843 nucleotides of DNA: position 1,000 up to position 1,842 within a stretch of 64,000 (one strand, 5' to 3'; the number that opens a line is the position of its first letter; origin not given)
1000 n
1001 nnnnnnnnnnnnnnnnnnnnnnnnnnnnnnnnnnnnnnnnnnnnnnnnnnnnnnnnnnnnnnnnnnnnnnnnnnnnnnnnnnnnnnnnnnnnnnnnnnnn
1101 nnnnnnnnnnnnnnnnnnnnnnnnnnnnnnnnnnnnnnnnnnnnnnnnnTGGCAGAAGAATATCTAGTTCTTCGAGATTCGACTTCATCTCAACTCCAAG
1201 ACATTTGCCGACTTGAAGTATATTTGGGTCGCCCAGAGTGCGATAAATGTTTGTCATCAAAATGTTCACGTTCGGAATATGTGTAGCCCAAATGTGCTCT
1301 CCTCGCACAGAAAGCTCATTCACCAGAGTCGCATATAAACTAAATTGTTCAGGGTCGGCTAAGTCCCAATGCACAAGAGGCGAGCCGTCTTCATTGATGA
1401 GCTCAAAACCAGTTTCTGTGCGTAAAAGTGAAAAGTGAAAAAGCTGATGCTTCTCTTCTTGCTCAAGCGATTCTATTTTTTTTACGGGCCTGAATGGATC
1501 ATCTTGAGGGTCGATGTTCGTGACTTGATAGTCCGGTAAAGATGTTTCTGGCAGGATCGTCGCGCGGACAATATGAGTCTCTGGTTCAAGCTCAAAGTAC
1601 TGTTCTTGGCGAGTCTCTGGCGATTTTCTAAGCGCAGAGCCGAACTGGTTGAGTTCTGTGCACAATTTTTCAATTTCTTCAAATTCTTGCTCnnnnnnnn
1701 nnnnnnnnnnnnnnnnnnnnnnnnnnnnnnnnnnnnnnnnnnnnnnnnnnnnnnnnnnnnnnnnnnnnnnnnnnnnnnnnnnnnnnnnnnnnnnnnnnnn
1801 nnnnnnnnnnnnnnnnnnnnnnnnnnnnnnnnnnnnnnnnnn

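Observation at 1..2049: Unlisted large minus-strand ORF (at least 683 aa) running off the window; AT-rich, acidic, with degenerate C-terminal basic repeats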

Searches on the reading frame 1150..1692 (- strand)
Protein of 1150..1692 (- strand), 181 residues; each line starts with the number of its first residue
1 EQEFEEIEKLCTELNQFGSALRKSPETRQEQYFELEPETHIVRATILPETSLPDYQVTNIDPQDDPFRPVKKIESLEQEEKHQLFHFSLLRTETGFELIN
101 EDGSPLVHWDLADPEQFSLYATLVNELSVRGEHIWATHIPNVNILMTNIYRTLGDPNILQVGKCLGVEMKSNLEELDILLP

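Call 74: predict_structure(protein=window:1150-1692:-)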
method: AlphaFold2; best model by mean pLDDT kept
length: 181 residues; sequences in the alignment: 1
mean_pLDDT: 44.5   pTM: 0.36
mean pLDDT of the five models: 44.5, 40.1, 35.6, 34.5, 33.8
residues with pLDDT >= 90: 0; 70-90: 2; 50-70: 65; < 50: 114
segments of 3 or more residues with pLDDT < 50: 1-8, 10-87, 128-139, 166-181
pLDDT, mean of each block of 10 residues (from residue 1): 43 44 36 38 33 25 30 26 41 57 60 62 50 41 61 64 50 41 32
secondary structure, 60 per line:
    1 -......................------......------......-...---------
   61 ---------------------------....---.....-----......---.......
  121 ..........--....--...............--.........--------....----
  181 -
elements in order: H2-23 E30-35 E42-47 E88-91 E95-99 E105-110 H114-126 E127-130 E133-136 H139-153 H156-164 H173-176
